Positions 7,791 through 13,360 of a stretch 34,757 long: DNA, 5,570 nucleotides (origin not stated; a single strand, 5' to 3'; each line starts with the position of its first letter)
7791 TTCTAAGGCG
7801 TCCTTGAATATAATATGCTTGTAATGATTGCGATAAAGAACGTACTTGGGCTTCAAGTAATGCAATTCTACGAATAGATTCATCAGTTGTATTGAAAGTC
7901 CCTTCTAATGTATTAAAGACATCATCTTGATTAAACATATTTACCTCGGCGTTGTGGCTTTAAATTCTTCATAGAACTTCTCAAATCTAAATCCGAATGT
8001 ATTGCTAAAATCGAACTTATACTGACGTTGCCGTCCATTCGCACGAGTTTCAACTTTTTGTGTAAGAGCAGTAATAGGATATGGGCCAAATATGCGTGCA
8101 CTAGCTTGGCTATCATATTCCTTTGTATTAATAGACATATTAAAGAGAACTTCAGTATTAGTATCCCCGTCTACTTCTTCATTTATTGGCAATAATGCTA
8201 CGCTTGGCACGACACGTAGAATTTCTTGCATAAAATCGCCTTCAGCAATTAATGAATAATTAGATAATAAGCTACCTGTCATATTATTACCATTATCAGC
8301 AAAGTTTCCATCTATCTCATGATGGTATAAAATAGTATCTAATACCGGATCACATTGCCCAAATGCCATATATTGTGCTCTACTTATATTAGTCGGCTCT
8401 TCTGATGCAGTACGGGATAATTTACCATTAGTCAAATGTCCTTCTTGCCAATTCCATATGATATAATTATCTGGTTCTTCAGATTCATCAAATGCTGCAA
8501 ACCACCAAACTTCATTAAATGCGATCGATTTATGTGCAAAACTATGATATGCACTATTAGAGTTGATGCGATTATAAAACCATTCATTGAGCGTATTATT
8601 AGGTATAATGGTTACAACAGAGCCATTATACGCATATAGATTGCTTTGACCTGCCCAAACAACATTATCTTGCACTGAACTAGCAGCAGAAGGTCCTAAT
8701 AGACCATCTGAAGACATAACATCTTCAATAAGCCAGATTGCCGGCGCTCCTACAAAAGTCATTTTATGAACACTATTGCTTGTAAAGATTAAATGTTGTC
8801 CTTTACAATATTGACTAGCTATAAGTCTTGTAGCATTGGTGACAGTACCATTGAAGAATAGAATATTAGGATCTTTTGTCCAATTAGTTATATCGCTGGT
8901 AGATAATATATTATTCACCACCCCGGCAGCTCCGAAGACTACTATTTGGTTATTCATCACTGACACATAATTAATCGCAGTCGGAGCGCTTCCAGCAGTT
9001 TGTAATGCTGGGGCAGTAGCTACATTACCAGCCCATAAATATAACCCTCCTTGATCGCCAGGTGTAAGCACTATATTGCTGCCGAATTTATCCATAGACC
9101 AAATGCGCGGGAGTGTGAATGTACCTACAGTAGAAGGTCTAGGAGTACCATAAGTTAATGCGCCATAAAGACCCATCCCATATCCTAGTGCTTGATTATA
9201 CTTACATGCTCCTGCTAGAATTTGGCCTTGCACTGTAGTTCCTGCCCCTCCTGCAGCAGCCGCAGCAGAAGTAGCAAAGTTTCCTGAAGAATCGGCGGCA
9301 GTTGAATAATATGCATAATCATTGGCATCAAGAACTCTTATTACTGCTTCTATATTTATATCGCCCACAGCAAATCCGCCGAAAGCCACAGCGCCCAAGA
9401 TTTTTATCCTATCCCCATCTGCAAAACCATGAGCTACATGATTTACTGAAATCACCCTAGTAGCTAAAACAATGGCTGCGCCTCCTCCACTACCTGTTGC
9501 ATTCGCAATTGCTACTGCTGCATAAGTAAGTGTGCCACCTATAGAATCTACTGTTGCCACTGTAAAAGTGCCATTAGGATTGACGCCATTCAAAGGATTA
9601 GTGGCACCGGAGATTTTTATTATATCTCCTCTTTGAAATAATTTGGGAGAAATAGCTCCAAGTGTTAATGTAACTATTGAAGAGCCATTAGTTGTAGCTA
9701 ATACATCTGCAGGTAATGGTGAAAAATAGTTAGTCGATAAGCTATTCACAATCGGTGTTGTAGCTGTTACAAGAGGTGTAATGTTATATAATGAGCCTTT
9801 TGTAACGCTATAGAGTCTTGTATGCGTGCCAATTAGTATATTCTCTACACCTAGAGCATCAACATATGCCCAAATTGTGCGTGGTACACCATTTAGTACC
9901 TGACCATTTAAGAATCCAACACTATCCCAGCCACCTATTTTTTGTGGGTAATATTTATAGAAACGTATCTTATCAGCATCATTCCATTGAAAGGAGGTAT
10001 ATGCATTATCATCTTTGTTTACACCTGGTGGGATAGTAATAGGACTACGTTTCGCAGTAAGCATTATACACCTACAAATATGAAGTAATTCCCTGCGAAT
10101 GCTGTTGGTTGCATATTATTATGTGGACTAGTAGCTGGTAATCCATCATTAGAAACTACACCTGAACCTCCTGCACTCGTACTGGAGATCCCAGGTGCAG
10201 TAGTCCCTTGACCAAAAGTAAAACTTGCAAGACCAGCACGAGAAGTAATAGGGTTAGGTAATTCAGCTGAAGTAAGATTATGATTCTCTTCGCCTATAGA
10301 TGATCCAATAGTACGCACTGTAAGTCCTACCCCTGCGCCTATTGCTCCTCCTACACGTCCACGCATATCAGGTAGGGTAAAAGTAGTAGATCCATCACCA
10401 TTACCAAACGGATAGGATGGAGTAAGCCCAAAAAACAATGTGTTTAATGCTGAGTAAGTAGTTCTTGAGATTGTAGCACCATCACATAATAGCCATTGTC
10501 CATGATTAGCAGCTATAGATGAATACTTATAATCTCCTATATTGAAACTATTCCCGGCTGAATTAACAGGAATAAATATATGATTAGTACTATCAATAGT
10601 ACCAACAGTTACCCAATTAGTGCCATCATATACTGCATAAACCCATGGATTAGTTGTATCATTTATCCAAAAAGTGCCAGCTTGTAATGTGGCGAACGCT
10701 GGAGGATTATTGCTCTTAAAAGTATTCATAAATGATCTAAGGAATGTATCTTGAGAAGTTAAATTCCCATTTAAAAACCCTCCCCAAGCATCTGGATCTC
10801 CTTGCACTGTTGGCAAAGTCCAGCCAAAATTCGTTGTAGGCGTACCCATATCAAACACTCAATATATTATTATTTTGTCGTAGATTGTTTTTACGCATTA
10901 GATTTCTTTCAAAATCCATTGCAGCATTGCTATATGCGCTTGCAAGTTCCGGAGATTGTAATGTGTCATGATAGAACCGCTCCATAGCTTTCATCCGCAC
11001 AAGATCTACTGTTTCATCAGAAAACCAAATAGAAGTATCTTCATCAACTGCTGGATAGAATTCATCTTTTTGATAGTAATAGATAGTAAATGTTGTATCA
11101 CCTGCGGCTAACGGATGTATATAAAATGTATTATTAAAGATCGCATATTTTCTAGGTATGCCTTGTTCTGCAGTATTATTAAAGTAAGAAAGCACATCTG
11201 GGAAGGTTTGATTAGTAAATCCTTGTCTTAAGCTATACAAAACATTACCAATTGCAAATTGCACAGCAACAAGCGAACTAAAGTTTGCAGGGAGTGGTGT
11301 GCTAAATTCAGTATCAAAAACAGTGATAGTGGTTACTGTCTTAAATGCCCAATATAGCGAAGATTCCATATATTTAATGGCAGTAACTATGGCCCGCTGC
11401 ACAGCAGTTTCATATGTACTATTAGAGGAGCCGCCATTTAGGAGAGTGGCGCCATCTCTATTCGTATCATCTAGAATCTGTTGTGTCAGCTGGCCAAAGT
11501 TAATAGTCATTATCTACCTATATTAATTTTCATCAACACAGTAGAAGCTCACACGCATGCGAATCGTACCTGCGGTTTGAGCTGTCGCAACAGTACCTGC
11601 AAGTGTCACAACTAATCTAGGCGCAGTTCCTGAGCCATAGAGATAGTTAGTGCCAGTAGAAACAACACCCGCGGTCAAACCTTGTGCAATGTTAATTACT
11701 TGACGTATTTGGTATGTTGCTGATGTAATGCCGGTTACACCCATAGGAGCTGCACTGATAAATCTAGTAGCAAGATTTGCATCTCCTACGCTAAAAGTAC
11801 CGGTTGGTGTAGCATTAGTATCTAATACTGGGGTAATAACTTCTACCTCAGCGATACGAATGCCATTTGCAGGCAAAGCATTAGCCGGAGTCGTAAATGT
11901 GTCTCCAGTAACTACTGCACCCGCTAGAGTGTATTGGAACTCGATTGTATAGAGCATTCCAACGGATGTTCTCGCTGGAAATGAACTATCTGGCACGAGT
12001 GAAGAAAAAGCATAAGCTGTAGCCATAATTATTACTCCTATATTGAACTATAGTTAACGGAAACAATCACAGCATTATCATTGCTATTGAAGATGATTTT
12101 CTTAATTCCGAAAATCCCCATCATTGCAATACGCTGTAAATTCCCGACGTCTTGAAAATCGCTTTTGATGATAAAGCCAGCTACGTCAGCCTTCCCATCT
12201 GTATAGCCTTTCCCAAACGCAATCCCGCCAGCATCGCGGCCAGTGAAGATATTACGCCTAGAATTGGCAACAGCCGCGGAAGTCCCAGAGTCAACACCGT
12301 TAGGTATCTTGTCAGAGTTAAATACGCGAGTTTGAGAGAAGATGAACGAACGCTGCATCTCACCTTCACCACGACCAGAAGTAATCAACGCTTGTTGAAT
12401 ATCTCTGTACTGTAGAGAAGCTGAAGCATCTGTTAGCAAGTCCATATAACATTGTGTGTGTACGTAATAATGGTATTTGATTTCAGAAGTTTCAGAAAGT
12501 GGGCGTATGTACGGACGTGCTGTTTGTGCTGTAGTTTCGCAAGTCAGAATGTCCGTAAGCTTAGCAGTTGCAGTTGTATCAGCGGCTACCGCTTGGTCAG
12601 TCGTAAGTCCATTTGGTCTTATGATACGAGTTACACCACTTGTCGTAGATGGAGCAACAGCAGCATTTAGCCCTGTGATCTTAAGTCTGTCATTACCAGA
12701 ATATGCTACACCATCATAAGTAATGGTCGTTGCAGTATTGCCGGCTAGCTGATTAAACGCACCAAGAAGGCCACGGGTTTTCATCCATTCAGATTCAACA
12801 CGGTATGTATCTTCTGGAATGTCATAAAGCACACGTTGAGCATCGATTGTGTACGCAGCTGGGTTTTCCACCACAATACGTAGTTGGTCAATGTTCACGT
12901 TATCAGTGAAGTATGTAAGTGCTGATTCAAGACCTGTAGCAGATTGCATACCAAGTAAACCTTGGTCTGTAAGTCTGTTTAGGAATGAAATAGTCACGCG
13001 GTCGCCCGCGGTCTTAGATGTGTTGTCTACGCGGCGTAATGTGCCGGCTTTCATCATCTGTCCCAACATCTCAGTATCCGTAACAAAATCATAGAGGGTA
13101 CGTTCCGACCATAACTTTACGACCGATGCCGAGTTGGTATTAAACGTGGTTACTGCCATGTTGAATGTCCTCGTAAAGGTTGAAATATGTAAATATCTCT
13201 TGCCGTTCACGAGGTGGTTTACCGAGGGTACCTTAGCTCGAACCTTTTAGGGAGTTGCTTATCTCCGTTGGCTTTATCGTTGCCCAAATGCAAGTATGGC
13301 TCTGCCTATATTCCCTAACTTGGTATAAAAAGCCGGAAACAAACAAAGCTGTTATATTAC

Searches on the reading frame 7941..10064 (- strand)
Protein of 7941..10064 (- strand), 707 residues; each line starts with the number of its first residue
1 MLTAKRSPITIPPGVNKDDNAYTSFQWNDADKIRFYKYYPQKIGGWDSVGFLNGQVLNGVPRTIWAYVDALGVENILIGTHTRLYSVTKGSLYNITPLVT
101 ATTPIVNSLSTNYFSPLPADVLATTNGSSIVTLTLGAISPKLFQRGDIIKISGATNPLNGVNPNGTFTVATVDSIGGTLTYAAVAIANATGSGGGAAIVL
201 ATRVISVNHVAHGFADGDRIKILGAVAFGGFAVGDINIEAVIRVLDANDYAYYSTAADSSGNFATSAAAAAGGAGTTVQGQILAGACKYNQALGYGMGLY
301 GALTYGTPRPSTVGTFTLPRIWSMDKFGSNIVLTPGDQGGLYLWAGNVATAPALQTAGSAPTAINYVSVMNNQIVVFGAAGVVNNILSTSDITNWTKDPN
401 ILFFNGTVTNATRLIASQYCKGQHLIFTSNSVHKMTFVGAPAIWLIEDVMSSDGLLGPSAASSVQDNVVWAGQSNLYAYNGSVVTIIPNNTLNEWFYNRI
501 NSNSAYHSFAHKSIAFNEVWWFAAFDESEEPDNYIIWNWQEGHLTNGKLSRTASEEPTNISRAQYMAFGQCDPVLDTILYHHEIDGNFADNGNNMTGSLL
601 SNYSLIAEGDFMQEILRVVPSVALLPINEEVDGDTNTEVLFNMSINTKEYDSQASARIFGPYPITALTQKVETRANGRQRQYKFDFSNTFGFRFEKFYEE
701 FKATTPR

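Call 22: search_protein_families(library=phrogs, proteins=[window:7941-10064:-], max_evalue=0.001)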
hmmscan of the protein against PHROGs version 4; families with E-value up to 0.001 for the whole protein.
window:7941-10064:- (707 aa): 1 family
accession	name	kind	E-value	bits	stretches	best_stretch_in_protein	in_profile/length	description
phrog_3287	-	head and packaging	2.9e-42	146.2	1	5-695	4-512/524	virion structural protein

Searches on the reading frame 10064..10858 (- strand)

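Call 22: search_protein_families(library=phrogs, proteins=[window:10064-10858:-], max_evalue=0.001)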
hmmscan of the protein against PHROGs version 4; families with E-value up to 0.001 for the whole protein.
window:10064-10858:- (264 aa): 8 families
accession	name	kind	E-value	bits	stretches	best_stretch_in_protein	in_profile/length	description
phrog_9116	-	tail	1.1e-16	61.6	1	121-263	75-212/455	tail protein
phrog_8763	-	tail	7.5e-13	48.5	1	96-259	539-745/1024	tail protein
phrog_1858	-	tail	3.3e-10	39.5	1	88-226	121-252/1018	tail fiber protein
phrog_25747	-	tail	1.5e-07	30.8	1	121-216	694-785/901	tail fiber protein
phrog_523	-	tail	7.8e-07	29.2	1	120-168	501-534/673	tail collar fiber protein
phrog_19618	-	tail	1.2e-06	28.8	1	114-179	145-205/387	tail collar protein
phrog_327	-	tail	1.8e-05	25.3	1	86-226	300-405/618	tail protein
phrog_31611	-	tail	2.4e-05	24.7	1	123-187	182-239/385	tail collar protein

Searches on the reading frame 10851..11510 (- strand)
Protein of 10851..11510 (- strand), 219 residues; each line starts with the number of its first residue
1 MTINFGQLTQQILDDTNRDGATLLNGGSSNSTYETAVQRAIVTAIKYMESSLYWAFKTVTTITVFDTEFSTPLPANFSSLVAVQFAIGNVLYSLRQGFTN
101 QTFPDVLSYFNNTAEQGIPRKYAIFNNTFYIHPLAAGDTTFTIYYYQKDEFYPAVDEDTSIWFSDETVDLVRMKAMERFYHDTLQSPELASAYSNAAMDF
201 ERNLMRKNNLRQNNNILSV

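Call 22: search_protein_families(library=phrogs, proteins=[window:10851-11510:-], max_evalue=0.001)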
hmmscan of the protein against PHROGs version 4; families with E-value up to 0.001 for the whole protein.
window:10851-11510:- (219 aa): 2 families
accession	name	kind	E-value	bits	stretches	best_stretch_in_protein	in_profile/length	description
phrog_19385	-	unknown function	5.4e-06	26.7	1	32-211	58-237/249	-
phrog_2941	-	head and packaging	2.9e-05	24.8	1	59-148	50-134/208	virion structural protein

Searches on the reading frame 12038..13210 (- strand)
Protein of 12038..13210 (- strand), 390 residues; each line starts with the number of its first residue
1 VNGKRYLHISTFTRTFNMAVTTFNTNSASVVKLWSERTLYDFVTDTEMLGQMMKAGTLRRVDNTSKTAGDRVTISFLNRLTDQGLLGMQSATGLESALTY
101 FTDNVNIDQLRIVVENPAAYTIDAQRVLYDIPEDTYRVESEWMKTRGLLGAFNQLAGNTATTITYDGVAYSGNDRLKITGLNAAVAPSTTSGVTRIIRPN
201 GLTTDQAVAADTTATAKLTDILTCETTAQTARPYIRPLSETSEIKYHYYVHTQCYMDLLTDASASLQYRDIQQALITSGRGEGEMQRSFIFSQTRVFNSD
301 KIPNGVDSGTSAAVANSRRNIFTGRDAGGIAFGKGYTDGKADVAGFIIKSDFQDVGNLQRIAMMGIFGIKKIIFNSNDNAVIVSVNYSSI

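Call 22: search_protein_families(library=phrogs, proteins=[window:12038-13210:-], max_evalue=0.001)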
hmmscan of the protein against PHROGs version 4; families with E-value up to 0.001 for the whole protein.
window:12038-13210:- (390 aa): 1 family
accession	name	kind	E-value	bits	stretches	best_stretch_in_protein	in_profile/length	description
phrog_334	-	head and packaging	1.1e-27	98.1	1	18-380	1-371/381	major head protein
